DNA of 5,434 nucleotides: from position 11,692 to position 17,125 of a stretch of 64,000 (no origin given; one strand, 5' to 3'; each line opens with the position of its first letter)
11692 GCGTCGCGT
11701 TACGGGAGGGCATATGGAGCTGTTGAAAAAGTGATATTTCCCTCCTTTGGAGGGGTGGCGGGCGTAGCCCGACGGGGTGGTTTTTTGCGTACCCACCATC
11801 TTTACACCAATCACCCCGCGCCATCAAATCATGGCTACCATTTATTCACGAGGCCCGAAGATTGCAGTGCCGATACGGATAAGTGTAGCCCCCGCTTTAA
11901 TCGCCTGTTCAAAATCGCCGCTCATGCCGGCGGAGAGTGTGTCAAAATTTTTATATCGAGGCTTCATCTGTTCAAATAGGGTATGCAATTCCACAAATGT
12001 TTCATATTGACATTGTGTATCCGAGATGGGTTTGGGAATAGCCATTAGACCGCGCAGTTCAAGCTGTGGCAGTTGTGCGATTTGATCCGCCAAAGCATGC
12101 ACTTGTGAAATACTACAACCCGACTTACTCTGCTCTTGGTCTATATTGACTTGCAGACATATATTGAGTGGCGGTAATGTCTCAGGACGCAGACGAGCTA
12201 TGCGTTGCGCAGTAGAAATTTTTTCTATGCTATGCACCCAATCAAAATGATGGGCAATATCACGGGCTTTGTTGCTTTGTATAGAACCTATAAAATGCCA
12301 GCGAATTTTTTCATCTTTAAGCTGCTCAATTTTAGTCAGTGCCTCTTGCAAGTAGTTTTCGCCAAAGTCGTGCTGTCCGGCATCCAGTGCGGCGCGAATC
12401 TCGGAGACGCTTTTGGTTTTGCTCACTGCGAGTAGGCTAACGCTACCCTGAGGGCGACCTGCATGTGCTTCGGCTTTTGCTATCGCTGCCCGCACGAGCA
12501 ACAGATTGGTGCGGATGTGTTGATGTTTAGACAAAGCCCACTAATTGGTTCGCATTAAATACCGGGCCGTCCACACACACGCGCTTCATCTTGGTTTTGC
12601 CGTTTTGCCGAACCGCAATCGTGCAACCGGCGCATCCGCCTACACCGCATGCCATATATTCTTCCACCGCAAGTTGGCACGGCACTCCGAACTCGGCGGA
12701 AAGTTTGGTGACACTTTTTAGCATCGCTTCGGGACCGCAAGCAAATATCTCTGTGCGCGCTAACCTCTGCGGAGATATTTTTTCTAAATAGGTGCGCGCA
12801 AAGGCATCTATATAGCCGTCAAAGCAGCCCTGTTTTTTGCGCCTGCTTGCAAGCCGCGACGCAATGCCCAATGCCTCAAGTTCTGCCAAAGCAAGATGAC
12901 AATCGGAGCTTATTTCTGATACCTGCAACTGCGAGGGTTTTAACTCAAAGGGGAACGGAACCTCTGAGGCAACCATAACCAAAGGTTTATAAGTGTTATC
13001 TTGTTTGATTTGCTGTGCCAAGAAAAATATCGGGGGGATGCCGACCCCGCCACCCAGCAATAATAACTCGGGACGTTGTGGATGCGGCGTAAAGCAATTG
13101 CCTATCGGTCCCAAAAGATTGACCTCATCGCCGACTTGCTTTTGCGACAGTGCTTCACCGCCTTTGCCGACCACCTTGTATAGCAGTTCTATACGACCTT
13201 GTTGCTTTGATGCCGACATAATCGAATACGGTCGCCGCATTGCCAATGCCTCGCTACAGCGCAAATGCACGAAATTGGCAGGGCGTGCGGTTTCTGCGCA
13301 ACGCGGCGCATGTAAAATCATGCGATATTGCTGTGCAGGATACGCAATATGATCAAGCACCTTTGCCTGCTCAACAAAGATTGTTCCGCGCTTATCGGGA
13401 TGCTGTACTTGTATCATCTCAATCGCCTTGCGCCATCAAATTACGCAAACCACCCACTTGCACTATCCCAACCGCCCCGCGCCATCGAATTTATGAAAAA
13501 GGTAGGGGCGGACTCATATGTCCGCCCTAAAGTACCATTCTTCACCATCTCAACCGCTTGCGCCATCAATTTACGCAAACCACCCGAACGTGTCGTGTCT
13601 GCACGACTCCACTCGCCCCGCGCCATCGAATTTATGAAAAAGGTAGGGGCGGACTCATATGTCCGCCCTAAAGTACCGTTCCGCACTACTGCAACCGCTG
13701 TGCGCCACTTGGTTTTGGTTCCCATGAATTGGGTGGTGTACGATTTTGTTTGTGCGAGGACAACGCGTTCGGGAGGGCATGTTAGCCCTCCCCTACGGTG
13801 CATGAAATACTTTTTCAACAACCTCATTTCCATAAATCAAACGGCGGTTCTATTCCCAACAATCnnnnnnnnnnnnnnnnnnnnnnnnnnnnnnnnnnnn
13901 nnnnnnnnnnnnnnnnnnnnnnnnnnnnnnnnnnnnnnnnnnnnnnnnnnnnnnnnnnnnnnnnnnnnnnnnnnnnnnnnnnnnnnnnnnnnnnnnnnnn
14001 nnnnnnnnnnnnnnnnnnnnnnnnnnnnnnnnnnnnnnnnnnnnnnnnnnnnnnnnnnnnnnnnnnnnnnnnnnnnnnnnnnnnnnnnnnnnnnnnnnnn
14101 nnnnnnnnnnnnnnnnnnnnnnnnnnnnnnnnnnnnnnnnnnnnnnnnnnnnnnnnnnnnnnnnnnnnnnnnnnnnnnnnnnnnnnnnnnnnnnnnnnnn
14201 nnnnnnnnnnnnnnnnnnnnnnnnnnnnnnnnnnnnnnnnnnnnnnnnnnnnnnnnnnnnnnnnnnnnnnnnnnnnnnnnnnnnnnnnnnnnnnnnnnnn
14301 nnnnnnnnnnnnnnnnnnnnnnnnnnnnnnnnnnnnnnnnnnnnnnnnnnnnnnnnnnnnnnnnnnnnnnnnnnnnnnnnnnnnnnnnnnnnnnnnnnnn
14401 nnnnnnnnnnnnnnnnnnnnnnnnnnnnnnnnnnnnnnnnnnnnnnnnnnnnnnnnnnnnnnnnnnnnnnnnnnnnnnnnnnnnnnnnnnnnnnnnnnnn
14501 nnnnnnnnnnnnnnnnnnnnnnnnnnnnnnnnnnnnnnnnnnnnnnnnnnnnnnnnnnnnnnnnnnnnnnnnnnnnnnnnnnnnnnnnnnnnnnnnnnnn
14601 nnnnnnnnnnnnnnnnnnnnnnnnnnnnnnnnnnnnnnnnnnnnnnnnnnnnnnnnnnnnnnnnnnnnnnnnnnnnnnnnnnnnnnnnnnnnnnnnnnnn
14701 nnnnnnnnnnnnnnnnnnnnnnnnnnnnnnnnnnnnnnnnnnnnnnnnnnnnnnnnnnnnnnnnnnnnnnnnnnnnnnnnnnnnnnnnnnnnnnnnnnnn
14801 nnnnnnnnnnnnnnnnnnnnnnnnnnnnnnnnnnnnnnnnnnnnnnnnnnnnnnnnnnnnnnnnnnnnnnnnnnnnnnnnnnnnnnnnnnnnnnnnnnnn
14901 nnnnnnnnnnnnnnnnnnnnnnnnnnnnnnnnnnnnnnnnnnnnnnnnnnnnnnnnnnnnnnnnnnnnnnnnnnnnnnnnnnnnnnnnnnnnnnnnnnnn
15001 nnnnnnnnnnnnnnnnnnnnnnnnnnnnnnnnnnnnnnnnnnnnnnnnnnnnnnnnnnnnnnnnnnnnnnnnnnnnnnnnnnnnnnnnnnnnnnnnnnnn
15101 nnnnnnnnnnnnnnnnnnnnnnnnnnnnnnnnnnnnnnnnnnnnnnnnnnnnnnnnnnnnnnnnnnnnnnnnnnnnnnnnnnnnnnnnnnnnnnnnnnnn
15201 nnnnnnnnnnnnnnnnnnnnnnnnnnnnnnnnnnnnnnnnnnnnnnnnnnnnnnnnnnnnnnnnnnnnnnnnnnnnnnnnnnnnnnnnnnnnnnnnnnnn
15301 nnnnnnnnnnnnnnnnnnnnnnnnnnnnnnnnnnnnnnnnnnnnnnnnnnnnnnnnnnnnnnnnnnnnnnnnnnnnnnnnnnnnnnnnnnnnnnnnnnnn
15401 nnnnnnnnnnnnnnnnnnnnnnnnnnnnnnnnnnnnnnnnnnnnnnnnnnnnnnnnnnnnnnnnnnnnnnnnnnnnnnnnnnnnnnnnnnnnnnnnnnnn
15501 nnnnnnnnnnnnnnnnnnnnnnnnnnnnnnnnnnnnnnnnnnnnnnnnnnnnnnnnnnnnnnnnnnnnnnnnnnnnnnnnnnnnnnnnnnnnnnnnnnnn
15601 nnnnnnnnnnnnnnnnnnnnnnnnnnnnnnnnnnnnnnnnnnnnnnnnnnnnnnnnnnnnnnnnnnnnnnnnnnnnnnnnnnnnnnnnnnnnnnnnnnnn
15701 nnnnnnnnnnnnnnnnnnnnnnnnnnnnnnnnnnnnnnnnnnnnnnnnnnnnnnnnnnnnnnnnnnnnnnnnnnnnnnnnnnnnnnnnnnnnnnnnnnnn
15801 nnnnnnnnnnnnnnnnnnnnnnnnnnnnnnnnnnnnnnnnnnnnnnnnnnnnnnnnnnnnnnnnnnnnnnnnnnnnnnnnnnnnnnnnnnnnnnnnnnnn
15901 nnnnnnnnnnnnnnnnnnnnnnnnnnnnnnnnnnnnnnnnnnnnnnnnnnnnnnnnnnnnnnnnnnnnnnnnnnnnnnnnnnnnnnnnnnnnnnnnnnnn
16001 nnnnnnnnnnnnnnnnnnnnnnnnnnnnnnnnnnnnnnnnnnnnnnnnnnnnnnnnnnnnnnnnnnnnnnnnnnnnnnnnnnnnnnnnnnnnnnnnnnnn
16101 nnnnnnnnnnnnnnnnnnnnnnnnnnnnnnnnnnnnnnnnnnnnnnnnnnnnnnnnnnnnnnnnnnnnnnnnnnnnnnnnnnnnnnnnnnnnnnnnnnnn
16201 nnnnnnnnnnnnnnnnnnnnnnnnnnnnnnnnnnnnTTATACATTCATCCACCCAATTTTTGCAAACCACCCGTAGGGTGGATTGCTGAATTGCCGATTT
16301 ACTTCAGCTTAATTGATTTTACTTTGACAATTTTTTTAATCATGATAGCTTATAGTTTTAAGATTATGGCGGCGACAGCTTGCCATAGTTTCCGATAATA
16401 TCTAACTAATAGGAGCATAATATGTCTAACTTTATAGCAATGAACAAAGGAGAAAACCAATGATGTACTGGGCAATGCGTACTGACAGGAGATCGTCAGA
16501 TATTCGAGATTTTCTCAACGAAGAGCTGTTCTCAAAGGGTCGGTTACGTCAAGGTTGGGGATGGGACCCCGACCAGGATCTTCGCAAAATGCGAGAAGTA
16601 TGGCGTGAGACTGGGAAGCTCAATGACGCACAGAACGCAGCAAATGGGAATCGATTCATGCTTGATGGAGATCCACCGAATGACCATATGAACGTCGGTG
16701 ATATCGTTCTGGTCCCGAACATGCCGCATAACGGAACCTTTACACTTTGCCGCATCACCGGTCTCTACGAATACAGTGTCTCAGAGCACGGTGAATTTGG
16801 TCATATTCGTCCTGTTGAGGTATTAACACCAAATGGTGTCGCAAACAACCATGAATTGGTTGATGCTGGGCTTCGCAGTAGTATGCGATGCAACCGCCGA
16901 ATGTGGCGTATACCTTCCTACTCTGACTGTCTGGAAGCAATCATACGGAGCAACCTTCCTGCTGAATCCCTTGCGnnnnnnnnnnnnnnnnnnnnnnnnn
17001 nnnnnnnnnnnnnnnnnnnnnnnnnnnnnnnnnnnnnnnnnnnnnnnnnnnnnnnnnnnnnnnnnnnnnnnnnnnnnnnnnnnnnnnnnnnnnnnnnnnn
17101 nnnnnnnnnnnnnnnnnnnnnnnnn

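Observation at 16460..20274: Compact type IV (modification-dependent) restriction island: EVE-Mrr fusion + GmrSD + stand-alone DnaQ-like exonuclease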

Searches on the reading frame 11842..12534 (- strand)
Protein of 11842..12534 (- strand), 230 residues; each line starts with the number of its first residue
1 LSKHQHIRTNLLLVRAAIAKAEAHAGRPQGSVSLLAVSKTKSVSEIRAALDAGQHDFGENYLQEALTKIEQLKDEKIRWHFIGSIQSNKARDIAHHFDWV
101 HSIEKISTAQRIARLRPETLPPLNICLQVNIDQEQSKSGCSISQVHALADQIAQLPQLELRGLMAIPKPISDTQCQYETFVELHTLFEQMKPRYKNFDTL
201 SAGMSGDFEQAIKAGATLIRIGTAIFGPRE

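Call 73: search_protein_families(library=ncbifam, proteins=[window:11842-12534:-], max_evalue=0.00001)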
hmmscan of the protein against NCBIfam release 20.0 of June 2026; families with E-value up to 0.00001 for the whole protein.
window:11842-12534:- (230 aa): 1 family
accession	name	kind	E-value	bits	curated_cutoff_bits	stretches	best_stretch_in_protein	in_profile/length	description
TIGR00044.1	TIGR00044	hypoth_equivalog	1.4e-72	244.1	106.25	1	7-229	4-229/229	YggS family pyridoxal phosphate-dependent enzyme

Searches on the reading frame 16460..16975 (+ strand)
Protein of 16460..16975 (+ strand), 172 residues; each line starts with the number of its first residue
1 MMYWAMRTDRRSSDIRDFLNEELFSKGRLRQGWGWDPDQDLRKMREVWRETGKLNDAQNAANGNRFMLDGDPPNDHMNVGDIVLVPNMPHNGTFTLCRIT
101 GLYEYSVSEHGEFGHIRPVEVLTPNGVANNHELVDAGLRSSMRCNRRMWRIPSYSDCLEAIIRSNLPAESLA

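Call 54: predict_structure(alignment_id=A3)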
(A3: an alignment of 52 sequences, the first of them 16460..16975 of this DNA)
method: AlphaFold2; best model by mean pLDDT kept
length: 172 residues; sequences in the alignment: 52
mean_pLDDT: 95.2   pTM: 0.90
mean pLDDT of the five models: 95.2, 95.1, 94.9, 94.9, 94.5
residues with pLDDT >= 90: 161; 70-90: 10; 50-70: 1; < 50: 0
segments of 3 or more residues with pLDDT < 50: none
pLDDT, mean of each block of 10 residues (from residue 1): 95 95 98 96 96 97 92 85 97 98 93 96 97 97 93 98 95 96
secondary structure, 60 per line:
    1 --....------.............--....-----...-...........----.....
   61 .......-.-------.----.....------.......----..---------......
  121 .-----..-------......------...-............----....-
elements in order: E3-6 H13-25 E28-31 H41-51 H56-67 E82-86 E93-99 E115-121 H136-141 E148-150 H152-163 H168-171

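Call 58: fold_search(model_id=the predicted structure, library=pdb)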
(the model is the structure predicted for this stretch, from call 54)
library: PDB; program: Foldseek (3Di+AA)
matches with E <= 10: 622; with E <= 0.001: 0
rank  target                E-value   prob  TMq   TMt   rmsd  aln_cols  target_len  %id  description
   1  7ywb_A                1.5e-03  0.99  0.46  0.51   7.3       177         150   10  Crystal structure of YTHDF2 in complex with N6-Methyladenine (released 2022-03-16)
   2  4rdo_D                1.7e-03  1.00  0.47  0.53   7.2       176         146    8  Structure of YTH-YTHDF2 in the free state (released 2014-12-24)
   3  9qem_B                2.6e-03  1.00  0.47  0.54   7.1       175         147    9  Crystal structure of YTHDF2 in complex with compound 3 (AI-DF2-11) (released 2025-07-09)
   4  6yex_A                3.5e-03  0.99  0.44  0.27   5.8       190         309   10  VcaM4I restriction endonuclease in the absence of DNA (released 2020-12-16)
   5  7z8w_A                3.8e-03  1.00  0.48  0.55   6.8       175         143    8  Crystal structure of YTHDF2 with compound YLI_DC1_018 (released 2022-03-30)
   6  7r5w_B                3.8e-03  1.00  0.48  0.53   7.1       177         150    9  Crystal structure of YTHDF2 with compound YLI_DF_029 (released 2022-03-16)
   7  7z8w_B                4.3e-03  0.99  0.48  0.52   6.7       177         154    8  Crystal structure of YTHDF2 with compound YLI_DC1_018 (released 2022-03-30)
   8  7z8p_A                4.3e-03  0.99  0.46  0.52   7.1       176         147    9  Crystal structure of YTHDF2 with compound ZA_166 (released 2022-03-30)
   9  7r5w_A                4.3e-03  0.95  0.39  0.44   8.8       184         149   10  Crystal structure of YTHDF2 with compound YLI_DF_029 (released 2022-03-16)
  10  7z4u_B                4.9e-03  0.99  0.48  0.54   7.0       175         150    9  Crystal structure of YTHDF2 with compound YLI_DF_028 (released 2022-03-16)
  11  4rdo_F                4.9e-03  0.99  0.47  0.56   7.1       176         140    9  Structure of YTH-YTHDF2 in the free state (released 2014-12-24)
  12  7yxe_A                4.9e-03  0.98  0.45  0.50   7.3       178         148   10  Crystal structure of YTHDF2 with compound ZA_143 (released 2022-03-02)
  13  4rdn_A                5.2e-03  0.94  0.40  0.45   8.8       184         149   10  Structure of YTH-YTHDF2 in complex with m6A (released 2014-12-24)
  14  7z93_A                5.9e-03  0.97  0.44  0.50   7.3       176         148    9  Crystal structure of YTHDF2 with compound YLI_DF_022 (released 2022-03-30)
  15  6zda_B                6.3e-03  0.99  0.49  0.51   5.8       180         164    8  Crystal structure of YTHDC1 M438A mutant complex with m6A (released 2021-01-13)
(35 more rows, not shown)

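Call 100: search_protein_representatives(alignment_id=A5)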
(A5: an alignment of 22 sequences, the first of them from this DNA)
Query: 22 sequences, 172 profile positions. Proteins with E-value up to 0.001 (for the whole library): 987; up to 1e-10: 525; up to 1e-30: 142. The best 150 are listed.
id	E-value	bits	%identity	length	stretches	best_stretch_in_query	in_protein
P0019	1.0e-70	253.1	-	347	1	3-171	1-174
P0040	3.5e-68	244.8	-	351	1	2-164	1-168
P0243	2.7e-67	241.9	-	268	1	3-171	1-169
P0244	1.4e-64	233.1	-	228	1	2-171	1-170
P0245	7.3e-64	230.8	-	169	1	3-166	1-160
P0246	4.2e-63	228.3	-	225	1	3-160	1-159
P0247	1.1e-61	223.6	-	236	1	2-167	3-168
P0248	3.1e-57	209.2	-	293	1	3-166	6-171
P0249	3.4e-53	196.0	-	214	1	22-166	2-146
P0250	3.8e-53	195.9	-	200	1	1-168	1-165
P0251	2.3e-52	193.4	-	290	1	1-169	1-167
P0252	3.2e-52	192.9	-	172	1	1-169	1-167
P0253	1.3e-51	190.9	-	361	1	3-165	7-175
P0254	2.3e-51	190.1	-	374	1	3-168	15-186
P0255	5.5e-51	188.9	-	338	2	1-166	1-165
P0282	1.2e-44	168.3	-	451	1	3-161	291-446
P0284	1.3e-44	168.1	-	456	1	1-165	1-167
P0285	3.0e-44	166.9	-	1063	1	2-161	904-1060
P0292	1.8e-43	164.4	-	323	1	3-164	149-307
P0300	3.3e-42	160.3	-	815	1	3-163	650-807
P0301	4.3e-42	159.9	-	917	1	3-162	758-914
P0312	1.3e-40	155.1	-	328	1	2-166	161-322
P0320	4.8e-39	150.0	-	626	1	1-164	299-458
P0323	1.1e-38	148.8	-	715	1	3-164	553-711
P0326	2.4e-38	147.7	-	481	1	3-166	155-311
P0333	2.6e-37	144.4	-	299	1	4-165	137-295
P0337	1.0e-36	142.4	-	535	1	3-164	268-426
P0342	6.5e-36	139.8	-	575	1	3-163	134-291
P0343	6.6e-36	139.8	-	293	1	3-167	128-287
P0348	1.8e-35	138.4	-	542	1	3-164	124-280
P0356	1.0e-34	135.9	-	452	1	3-167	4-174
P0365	1.8e-33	131.8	-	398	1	2-163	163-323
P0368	1.0e-32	129.4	-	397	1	4-167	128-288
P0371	2.0e-32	128.5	-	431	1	4-155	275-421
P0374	2.7e-31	124.8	-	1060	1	3-162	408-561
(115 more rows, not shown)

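Call 101: search_protein_families(library=pfam, proteins=[P0285, P0300, P0301, P0323, P0374, P0320, P0342, P0282, P0292, P0343], max_evalue=0.001)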
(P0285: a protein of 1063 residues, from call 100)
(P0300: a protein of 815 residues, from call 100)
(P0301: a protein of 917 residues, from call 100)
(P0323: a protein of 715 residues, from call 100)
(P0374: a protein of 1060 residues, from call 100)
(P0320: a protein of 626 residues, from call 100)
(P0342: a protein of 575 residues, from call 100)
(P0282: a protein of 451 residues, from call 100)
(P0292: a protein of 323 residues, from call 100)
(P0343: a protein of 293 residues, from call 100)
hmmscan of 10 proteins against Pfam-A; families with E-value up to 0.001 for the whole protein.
P0285 (1063 aa): 2 families
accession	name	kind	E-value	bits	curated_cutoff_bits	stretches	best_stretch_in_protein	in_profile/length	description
PF03235.19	GmrSD_N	-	2e-17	64.4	33.2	1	38-274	14-196/199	GmrSD restriction endonuclease, N-terminal domain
PF07510.16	GmrSD_C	-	0.00041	20.7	23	1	505-574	42-107/138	GmrSD restriction endonucleases, C-terminal domain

P0300 (815 aa): 1 family
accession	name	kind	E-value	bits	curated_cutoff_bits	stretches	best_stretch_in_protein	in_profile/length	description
PF07510.16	GmrSD_C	-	0.00062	20.1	23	0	259-321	51-108/138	GmrSD restriction endonucleases, C-terminal domain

P0301 (917 aa): 1 family
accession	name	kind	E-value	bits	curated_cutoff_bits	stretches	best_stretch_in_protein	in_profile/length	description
PF03235.19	GmrSD_N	-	3.7e-16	60.3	33.2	1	35-274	12-194/199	GmrSD restriction endonuclease, N-terminal domain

P0323 (715 aa): 0 families

P0374 (1060 aa): 1 family
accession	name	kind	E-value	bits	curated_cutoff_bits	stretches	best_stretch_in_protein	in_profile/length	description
PF20720.3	nSTAND3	-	0.00041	20.5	27.2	0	593-641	7-54/155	Novel STAND NTPase 3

P0320 (626 aa): 2 families
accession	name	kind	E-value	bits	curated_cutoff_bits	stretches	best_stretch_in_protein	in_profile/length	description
PF04542.20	Sigma70_r2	-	4.1e-07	30.2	24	1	27-91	12-70/71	Sigma-70 region 2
PF04471.18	Mrr_cat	-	3.1e-06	27.7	21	1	492-615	3-115/115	Restriction endonuclease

P0342 (575 aa): 0 families

P0282 (451 aa): 0 families

P0292 (323 aa): 0 families

P0343 (293 aa): 0 families

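Call 102: search_protein_families(library=pfam, proteins=[P0337, P0348, P0326, P0365, P0368, P0371, P0312, P0333, P0284, P0356], max_evalue=0.001)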
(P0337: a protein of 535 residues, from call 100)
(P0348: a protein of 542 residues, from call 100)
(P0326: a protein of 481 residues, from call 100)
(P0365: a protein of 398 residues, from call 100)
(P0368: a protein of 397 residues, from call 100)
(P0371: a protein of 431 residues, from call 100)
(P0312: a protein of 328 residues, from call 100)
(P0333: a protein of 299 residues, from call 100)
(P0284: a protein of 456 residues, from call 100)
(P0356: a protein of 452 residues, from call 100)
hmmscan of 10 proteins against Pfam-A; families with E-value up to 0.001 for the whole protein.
P0337 (535 aa): 0 families

P0348 (542 aa): 0 families

P0326 (481 aa): 2 families
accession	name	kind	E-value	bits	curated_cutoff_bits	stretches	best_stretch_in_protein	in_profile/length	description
PF08281.18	Sigma70_r4_2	-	4.2e-06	26.7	25.7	1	9-56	2-50/54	Sigma-70, region 4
PF07755.17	DUF1611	-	0.00026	20.9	25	0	401-461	131-196/201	Domain of unknown function (DUF1611_C) P-loop domain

P0365 (398 aa): 0 families

P0368 (397 aa): 0 families

P0371 (431 aa): 0 families

P0312 (328 aa): 0 families

P0333 (299 aa): 0 families

P0284 (456 aa): 0 families

P0356 (452 aa): 1 family
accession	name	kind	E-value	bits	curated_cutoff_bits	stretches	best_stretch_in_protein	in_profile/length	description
PF04471.18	Mrr_cat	-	2.6e-09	37.6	21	1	209-327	6-114/115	Restriction endonuclease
